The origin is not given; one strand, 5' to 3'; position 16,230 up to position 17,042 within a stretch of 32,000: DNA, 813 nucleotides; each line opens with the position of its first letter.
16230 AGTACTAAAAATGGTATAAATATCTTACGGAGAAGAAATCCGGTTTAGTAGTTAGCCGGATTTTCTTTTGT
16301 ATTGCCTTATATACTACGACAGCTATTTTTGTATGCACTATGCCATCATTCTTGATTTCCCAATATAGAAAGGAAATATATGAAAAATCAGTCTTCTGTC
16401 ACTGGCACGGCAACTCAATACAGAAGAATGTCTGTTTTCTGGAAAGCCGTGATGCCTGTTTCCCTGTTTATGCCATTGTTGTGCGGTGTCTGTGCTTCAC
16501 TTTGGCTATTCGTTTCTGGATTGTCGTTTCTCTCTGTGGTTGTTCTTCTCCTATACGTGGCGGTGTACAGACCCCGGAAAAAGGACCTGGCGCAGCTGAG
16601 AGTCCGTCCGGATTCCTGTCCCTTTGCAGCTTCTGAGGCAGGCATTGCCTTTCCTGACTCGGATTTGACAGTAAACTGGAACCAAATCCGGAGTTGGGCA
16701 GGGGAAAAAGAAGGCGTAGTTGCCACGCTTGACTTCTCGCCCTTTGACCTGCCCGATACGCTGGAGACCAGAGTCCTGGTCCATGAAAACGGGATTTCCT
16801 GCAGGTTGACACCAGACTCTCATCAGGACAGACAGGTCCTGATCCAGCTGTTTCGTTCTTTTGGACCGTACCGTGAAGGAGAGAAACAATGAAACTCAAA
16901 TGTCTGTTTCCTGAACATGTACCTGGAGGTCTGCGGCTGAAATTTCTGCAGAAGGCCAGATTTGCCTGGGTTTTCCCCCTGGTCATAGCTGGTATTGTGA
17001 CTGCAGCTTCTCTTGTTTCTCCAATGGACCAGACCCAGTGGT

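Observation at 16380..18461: A-B-A-B tandem array of translationally coupled 2-TM proteins with a small soluble domain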

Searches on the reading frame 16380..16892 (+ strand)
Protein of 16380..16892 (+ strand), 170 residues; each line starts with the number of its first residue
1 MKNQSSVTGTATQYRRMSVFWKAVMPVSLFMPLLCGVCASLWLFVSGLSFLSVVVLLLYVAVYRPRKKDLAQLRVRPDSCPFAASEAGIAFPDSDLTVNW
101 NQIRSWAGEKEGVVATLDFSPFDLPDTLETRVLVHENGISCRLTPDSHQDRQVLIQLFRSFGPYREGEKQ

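Call 3: search_protein_families(library=pfam, proteins=[window:16380-16892:+], max_evalue=1)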
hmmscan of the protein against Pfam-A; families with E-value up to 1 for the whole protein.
window:16380-16892:+ (170 aa): 1 family
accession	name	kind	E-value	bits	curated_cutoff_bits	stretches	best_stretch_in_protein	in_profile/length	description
PF01925.25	TauE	-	0.0046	17.1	32.6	1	5-70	47-113/237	Sulfite exporter TauE/SafE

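Call 12: find_homologous_proteins(query=window:16380-16892:+, max_evalue=0.001)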
Query window:16380-16892:+ (170 aa): 5 proteins with E <= 0.001 among 37 candidates.
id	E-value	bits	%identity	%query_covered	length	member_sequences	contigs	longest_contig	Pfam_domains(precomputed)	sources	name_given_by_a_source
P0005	1.2e-96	339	91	100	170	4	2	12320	-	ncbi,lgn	-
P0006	4.9e-89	314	83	100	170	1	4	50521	-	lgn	-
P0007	7.9e-76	271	73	100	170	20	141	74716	-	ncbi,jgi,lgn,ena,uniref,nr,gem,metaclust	ncbi:hypothetical protein [Faecalibaculum rodentium]|uniref:hypothetical protein n=2 Tax=Faecalibacu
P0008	1.4e-64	235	63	100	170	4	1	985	-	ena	-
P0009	1.8e-33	134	72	53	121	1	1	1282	-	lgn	-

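Call 13: find_encoding_contigs(protein=P0007, flank=8000, max_places=6)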
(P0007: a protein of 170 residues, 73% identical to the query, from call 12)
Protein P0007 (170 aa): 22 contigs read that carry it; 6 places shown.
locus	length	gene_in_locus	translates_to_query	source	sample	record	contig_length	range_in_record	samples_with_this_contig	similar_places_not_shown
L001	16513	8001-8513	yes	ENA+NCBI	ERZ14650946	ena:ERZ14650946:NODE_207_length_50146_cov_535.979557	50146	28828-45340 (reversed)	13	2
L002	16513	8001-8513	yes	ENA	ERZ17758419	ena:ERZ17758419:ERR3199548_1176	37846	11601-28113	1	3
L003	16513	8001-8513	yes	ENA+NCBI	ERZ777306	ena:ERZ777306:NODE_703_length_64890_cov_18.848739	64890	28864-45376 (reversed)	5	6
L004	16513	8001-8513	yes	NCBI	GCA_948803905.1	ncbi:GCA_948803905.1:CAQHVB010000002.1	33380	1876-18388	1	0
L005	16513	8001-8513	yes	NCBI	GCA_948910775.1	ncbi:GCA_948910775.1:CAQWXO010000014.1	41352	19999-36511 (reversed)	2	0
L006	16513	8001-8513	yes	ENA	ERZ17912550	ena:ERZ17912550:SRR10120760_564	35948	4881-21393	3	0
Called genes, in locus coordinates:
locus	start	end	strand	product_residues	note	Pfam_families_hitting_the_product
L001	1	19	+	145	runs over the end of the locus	PF01370:Epimerase, PF04321:RmlD_sub_bind (faint)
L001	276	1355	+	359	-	PF00365:PFK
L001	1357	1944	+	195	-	PF13241:NAD_binding_7, PF14824:Sirohm_synth_M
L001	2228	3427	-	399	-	PF01637:ATPase_2 (faint), PF13173:AAA_14, PF13401:AAA_22 (faint), PF13635:DUF4143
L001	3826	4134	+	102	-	-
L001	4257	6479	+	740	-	PF01471:PG_binding_1, PF08924:Rv2525c_GlyHyd-like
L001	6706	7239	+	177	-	-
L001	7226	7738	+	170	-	-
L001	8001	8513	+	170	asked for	-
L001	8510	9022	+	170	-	-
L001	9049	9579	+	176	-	-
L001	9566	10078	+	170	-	-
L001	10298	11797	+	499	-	PF00590:TP_methylase, PF02602:HEM4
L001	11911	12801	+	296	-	PF02588:YitT_membrane, PF10035:DUF2179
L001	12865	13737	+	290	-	PF01418:HTH_6, PF01380:SIS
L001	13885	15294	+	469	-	PF02056:Glyco_hydro_4, PF11975:Glyco_hydro_4C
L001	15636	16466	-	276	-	PF02463:SMC_N (faint), PF00005:ABC_tran, PF13304:AAA_21 (faint)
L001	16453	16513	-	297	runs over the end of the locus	PF01032:FecCD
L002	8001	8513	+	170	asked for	-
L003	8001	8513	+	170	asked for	-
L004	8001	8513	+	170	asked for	-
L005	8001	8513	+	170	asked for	-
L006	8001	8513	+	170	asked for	-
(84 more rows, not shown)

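Call 27: search_protein_families(library=phrogs, proteins=[window:16380-16892:+], max_evalue=0.1)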
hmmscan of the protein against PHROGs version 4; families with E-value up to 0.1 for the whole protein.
window:16380-16892:+ (170 aa): 0 families

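Call 28: search_protein_families(library=ncbifam, proteins=[window:16380-16892:+], max_evalue=0.1)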
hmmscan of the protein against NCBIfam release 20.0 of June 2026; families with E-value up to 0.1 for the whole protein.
window:16380-16892:+ (170 aa): 0 families

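Call 59: find_encoding_contigs(protein=P0006, flank=7000, max_places=4)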
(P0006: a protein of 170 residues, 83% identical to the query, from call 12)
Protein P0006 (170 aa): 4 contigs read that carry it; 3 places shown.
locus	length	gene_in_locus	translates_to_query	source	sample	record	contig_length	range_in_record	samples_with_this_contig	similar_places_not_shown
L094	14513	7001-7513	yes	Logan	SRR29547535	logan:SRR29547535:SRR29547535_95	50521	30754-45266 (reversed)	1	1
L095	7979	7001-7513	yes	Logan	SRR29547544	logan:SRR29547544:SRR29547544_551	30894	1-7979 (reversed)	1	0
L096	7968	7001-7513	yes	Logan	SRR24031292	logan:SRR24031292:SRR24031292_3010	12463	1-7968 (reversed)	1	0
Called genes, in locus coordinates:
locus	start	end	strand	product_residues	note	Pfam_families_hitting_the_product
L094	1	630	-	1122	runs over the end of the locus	PF18731:HEPN_Swt1, PF04465:DUF499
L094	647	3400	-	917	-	PF06634:DUF1156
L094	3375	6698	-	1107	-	PF04851:ResIII, PF00176:SNF2-rel_dom, PF00270:DEAD, PF00271:Helicase_C, PF16203:ERCC3_RAD25_C (faint), PF13020:NOV_C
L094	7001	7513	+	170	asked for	-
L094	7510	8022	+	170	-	-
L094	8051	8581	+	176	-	-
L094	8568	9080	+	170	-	-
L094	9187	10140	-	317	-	-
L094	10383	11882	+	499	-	PF00590:TP_methylase, PF02602:HEM4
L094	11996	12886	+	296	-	PF02588:YitT_membrane, PF10035:DUF2179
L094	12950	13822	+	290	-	PF01418:HTH_6, PF01380:SIS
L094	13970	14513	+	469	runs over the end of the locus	PF02056:Glyco_hydro_4, PF11975:Glyco_hydro_4C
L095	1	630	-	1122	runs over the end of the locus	PF18731:HEPN_Swt1, PF04465:DUF499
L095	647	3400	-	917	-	PF06634:DUF1156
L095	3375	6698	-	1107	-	PF04851:ResIII, PF00176:SNF2-rel_dom, PF00270:DEAD, PF00271:Helicase_C, PF16203:ERCC3_RAD25_C (faint), PF13020:NOV_C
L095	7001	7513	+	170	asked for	-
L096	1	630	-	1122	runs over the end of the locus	PF18731:HEPN_Swt1, PF04465:DUF499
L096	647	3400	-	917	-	PF06634:DUF1156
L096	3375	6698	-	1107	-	PF04851:ResIII, PF00176:SNF2-rel_dom, PF00270:DEAD, PF00271:Helicase_C, PF16203:ERCC3_RAD25_C (faint), PF13020:NOV_C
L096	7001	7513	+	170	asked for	-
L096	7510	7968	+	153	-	?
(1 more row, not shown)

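Call 61: predict_structure(alignment_id=A6)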
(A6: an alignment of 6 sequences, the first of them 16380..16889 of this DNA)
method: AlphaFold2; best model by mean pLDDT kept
length: 170 residues; sequences in the alignment: 6
mean_pLDDT: 66.6   pTM: 0.45
mean pLDDT of the five models: 66.6, 59.8, 48.4, 46.8, 44.9
residues with pLDDT >= 90: 0; 70-90: 71; 50-70: 69; < 50: 30
segments of 3 or more residues with pLDDT < 50: 1-9, 65-76, 168-170
pLDDT, mean of each block of 10 residues (from residue 1): 44 50 60 69 65 70 52 51 82 78 82 75 60 69 83 87 58
secondary structure, 60 per line:
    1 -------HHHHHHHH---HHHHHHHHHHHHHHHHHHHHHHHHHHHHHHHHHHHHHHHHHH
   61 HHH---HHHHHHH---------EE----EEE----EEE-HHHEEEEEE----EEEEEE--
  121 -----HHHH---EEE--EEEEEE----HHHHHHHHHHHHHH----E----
elements in order: H8-15 H19-63 H67-73 E89-91 E96-98 E103-108 E113-118 H126-129 E133-135 E138-143 H148-161

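Call 65: fold_search(model_id=the predicted structure, library=pdb)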
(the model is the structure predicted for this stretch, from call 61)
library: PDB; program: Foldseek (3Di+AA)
matches with E <= 10: 512; with E <= 0.001: 0
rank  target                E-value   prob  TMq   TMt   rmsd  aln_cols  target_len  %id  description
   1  1ge9_MODEL_1_A        7.1e-02  0.41  0.22  0.21  10.2        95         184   17  SOLUTION STRUCTURE OF THE RIBOSOME RECYCLING FACTOR (released 2001-05-16)
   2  7edr_B                8.6e-02  0.82  0.27  0.16   4.5        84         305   13  The crystal structure of the FERM and C-terminal domain complex of Drosophila Merlin (released 2021-04-14)
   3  7edr_A                9.8e-02  0.84  0.27  0.17   4.3        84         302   13  The crystal structure of the FERM and C-terminal domain complex of Drosophila Merlin (released 2021-04-14)
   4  4khb_E                1.0e-01  0.35  0.24  0.33  11.3        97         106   16  Structure of the Spt16D Pob3N heterodimer (released 2013-05-29)
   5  4zri_B                1.2e-01  0.87  0.28  0.17   5.1        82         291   12  Crystal structure of Merlin-FERM and Lats2 (released 2015-06-17)
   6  3wa0_C                1.5e-01  0.77  0.27  0.17   4.2        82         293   12  Crystal structure of merlin complexed with DCAF1/VprBP (released 2014-05-28)
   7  4p7i_B                1.6e-01  0.85  0.29  0.18   3.6        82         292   12  Crystal structure of the Merlin FERM/DCAF1 complex (released 2014-04-09)
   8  3wa0_D                1.7e-01  0.63  0.25  0.15   5.4        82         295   13  Crystal structure of merlin complexed with DCAF1/VprBP (released 2014-05-28)
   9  4zri_A                1.9e-01  0.85  0.29  0.18   3.6        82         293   12  Crystal structure of Merlin-FERM and Lats2 (released 2015-06-17)
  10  1h4r_A                2.0e-01  0.54  0.25  0.15   5.8        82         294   13  Crystal Structure of the FERM domain of Merlin, the Neurofibromatosis 2 Tumor Suppressor Protein. (released 2002-01-16)
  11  4khb_C                2.0e-01  0.28  0.24  0.33  11.3        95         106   17  Structure of the Spt16D Pob3N heterodimer (released 2013-05-29)
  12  1aqc_B                2.1e-01  0.41  0.26  0.33   6.3        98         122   12  X11 PTB DOMAIN-10MER PEPTIDE COMPLEX (released 1997-12-24)
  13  6qlz_B                2.4e-01  0.87  0.30  0.52   4.6        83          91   11  IDOL F3ab subdomain (released 2020-02-19)
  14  3qij_B                2.7e-01  0.89  0.31  0.20   3.1        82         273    6  Primitive-monoclinic crystal structure of the FERM domain of protein 4.1R (released 2011-02-09)
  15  6qlz_A                3.1e-01  0.84  0.30  0.49   4.9        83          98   11  IDOL F3ab subdomain (released 2020-02-19)
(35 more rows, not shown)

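Call 74: search_protein_families(library=padloc, proteins=[window:16380-16892:+], max_evalue=0.01)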
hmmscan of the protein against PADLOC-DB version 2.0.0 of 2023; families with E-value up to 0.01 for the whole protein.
window:16380-16892:+ (170 aa): 0 families

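Call 77: fold_search(model_id=the predicted structure, library=viral)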
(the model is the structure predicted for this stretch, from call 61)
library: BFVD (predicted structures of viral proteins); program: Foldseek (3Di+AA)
matches with E <= 10: 588; with E <= 0.001: 0
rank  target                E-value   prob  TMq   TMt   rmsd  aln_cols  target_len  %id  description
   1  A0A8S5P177            1.7e-01  0.60  0.19  0.54   4.6        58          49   17  Uncharacterized protein [Ackermannviridae sp. ctClB2]
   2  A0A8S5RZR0            1.7e-01  0.15  0.17  0.24   7.7        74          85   14  Uncharacterized protein [Myoviridae sp. ctNQV2]
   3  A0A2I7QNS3            1.8e-01  0.69  0.28  0.46   5.0        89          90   10  (no name in the UniProt tables at hand)
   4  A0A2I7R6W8            2.1e-01  0.51  0.21  0.47   6.1        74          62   11  (no name in the UniProt tables at hand)
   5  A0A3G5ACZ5            2.4e-01  0.47  0.24  0.48   8.4        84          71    6  Uncharacterized protein [Satyrvirus sp.]
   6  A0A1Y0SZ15            2.5e-01  0.20  0.20  0.22   7.4        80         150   20  Uncharacterized protein [Pseudomonas phage Phabio]
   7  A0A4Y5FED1            2.7e-01  0.77  0.21  0.34   4.6        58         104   14  Uncharacterized protein [Lactobacillus phage 521B]
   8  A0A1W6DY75            3.5e-01  0.21  0.25  0.26  13.0       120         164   11  Uncharacterized protein [Aeromonas phage phiA8-29]
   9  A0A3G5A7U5            4.3e-01  0.08  0.18  0.14  14.8       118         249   13  Uncharacterized protein [Harvfovirus sp.]
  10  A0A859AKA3            4.5e-01  0.57  0.24  0.35   5.7        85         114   12  (no name in the UniProt tables at hand)
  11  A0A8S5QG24            4.5e-01  0.41  0.28  0.35   6.1        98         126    3  Uncharacterized protein [Myoviridae sp. ctdNl2]
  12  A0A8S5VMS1            5.2e-01  0.33  0.20  0.40   4.1        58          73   19  Uncharacterized protein [Ackermannviridae sp.]
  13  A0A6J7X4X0            5.9e-01  0.30  0.20  0.39   4.6        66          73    9  Uncharacterized protein [uncultured Caudovirales phage]
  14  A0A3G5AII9            6.3e-01  0.54  0.24  0.34   2.7        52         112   10  Uncharacterized protein [Solivirus sp.]
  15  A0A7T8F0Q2            6.3e-01  0.14  0.24  0.20  12.3       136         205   12  (no name in the UniProt tables at hand)
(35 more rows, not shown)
